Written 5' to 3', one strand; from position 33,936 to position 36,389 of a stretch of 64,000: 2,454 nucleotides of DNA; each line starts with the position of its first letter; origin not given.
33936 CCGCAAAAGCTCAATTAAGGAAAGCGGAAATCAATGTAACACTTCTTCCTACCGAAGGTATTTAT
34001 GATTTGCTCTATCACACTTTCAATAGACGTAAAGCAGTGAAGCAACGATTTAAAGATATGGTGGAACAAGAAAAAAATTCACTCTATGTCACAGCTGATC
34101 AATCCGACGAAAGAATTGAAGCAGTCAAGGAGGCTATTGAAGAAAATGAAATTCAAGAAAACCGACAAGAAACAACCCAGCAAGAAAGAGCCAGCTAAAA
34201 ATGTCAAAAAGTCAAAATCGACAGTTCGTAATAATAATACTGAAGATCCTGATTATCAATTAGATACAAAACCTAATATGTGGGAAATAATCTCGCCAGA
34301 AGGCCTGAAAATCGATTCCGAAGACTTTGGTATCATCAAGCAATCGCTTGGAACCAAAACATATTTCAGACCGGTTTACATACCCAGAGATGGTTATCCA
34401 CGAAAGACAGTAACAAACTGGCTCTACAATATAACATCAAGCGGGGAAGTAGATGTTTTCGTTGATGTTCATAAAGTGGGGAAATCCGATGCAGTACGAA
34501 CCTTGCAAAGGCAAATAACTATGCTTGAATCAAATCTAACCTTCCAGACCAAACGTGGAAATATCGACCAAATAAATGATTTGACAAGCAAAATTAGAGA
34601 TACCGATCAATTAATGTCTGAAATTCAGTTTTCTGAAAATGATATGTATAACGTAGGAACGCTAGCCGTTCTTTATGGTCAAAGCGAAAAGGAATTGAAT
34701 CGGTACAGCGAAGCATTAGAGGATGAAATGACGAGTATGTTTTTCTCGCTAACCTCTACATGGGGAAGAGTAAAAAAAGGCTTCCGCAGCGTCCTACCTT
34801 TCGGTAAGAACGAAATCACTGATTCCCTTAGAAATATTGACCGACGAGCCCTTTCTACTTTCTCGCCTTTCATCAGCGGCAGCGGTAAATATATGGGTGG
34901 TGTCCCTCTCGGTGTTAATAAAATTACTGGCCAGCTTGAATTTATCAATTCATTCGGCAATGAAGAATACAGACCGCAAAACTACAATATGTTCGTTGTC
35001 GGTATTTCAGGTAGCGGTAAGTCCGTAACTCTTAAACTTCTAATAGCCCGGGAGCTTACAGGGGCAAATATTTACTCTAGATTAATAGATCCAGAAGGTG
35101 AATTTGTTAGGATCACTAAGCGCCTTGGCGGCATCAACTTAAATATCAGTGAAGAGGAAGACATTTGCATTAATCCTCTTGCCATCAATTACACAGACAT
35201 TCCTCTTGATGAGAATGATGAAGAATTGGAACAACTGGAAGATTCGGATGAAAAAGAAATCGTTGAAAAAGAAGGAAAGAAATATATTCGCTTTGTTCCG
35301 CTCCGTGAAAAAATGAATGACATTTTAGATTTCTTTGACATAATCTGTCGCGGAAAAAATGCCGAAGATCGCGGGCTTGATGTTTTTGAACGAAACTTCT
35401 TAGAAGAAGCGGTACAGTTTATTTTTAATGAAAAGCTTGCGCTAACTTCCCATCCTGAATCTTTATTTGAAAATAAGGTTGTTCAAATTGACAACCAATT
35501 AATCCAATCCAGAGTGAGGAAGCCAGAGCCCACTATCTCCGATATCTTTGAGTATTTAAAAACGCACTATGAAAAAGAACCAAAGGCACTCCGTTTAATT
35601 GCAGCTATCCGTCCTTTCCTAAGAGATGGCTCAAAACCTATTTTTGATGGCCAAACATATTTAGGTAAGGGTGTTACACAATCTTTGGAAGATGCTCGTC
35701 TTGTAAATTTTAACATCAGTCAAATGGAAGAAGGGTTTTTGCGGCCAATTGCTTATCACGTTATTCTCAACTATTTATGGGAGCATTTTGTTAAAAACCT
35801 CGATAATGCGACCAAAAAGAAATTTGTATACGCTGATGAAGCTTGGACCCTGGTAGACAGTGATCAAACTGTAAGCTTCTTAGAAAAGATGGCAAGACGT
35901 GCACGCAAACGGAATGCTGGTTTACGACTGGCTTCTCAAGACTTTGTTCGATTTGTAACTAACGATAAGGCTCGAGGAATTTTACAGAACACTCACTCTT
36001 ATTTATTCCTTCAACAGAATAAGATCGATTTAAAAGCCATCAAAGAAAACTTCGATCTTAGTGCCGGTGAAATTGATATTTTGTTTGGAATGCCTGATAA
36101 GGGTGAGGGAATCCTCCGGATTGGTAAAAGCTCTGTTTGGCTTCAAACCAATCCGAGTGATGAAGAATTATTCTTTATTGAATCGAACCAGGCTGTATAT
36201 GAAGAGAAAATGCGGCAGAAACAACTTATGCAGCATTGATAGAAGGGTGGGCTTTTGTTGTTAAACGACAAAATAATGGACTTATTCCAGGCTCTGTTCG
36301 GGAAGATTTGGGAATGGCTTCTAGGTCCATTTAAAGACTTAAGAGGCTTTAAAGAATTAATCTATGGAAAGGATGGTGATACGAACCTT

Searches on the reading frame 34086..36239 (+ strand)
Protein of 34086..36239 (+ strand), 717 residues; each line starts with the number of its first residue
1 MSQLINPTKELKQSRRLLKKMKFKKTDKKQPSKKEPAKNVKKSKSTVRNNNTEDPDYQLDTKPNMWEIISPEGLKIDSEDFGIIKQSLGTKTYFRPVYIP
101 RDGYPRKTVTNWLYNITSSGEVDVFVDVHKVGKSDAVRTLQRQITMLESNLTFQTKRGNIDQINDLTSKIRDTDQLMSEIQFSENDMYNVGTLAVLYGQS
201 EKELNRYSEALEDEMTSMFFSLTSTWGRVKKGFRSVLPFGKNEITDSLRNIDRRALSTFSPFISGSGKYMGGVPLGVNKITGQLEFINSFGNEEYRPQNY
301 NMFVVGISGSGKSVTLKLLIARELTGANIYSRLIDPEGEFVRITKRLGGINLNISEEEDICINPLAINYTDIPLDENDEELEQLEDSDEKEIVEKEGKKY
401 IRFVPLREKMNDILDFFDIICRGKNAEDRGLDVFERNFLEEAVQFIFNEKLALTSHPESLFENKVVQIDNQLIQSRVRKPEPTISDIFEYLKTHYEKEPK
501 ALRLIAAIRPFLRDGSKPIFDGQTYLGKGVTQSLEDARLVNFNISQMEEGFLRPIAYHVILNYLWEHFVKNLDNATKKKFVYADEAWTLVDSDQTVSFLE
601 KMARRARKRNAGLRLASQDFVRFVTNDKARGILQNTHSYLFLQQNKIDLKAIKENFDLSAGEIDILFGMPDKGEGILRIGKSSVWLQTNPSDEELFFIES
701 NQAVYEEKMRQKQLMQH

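Call 15: search_protein_families(library=pfam, proteins=[window:34086-36239:+])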
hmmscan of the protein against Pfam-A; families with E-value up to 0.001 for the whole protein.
window:34086-36239:+ (717 aa): 3 families
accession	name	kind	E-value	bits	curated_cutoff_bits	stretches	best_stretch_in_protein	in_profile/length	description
PF19044.6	P-loop_TraG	-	5.4e-11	42.2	25.8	1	298-384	28-113/413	TraG P-loop domain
PF12846.13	AAA_10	-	1.6e-08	34.4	27.5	1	573-631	236-294/362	AAA-like domain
PF01935.23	DUF87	-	2.7e-07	31.4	23.2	1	304-383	28-103/220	Helicase HerA, central domain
